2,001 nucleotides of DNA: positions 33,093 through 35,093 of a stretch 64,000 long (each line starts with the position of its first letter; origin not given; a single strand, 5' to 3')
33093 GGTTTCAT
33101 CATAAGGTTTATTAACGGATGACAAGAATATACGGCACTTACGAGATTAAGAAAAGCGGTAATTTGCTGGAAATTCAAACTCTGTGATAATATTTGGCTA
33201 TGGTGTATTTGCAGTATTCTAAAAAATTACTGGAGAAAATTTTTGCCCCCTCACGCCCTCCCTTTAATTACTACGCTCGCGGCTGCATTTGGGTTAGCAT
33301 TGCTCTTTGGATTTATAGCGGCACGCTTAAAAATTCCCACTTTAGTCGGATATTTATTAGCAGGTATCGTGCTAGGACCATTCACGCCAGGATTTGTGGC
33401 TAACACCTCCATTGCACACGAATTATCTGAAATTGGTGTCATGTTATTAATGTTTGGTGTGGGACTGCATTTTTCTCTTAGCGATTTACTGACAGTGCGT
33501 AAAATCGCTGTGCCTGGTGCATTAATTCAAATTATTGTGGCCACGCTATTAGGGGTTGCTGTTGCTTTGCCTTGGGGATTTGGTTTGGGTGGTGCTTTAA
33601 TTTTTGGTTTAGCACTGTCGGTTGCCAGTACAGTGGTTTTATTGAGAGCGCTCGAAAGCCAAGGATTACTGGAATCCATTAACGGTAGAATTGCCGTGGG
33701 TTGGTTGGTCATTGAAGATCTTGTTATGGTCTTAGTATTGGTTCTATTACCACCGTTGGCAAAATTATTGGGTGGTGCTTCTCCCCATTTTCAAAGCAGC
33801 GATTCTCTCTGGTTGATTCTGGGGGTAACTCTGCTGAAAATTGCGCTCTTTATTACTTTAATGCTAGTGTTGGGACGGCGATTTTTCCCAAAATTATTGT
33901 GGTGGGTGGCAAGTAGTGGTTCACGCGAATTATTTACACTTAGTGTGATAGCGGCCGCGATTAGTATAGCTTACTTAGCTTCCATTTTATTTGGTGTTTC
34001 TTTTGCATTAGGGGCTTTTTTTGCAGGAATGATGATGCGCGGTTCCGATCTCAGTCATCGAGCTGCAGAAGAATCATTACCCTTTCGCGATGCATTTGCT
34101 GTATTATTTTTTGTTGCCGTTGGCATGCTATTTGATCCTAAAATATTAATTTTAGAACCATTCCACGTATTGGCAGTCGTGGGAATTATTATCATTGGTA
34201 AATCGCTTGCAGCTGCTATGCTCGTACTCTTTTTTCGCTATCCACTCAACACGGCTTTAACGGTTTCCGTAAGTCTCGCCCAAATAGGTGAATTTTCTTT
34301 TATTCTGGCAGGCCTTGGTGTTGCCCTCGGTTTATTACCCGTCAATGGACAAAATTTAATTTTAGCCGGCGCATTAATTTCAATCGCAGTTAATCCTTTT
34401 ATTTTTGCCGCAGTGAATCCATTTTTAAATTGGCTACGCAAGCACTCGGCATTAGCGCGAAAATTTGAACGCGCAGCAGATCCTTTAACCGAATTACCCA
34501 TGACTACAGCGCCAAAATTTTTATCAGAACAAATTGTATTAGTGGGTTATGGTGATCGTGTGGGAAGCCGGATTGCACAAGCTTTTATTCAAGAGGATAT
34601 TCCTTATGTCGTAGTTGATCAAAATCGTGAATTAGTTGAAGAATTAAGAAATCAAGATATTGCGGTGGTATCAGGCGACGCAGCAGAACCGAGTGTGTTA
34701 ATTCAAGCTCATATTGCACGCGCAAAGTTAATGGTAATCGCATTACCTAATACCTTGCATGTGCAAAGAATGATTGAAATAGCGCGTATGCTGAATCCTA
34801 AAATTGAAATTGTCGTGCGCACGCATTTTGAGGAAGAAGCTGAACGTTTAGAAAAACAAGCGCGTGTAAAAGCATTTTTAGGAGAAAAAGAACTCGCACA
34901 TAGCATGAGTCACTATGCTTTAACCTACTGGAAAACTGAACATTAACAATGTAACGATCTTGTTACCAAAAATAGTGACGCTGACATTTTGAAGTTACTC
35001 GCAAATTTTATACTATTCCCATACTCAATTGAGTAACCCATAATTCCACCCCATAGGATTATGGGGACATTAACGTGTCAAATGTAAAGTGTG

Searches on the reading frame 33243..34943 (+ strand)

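Call 57: search_protein_families(library=pfam, proteins=[window:33243-34943:+], max_evalue=0.001)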
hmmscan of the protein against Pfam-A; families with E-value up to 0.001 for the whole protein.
window:33243-34943:+ (567 aa): 2 families
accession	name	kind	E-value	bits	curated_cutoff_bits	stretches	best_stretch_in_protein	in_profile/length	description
PF00999.27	Na_H_Exchanger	-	4.3e-52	177.7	26.2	1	18-390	3-371/375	Sodium/hydrogen exchanger, transmembrane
PF02254.24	TrkA_N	-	1.6e-21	77.2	23.8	1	431-538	1-107/116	TrkA-N domain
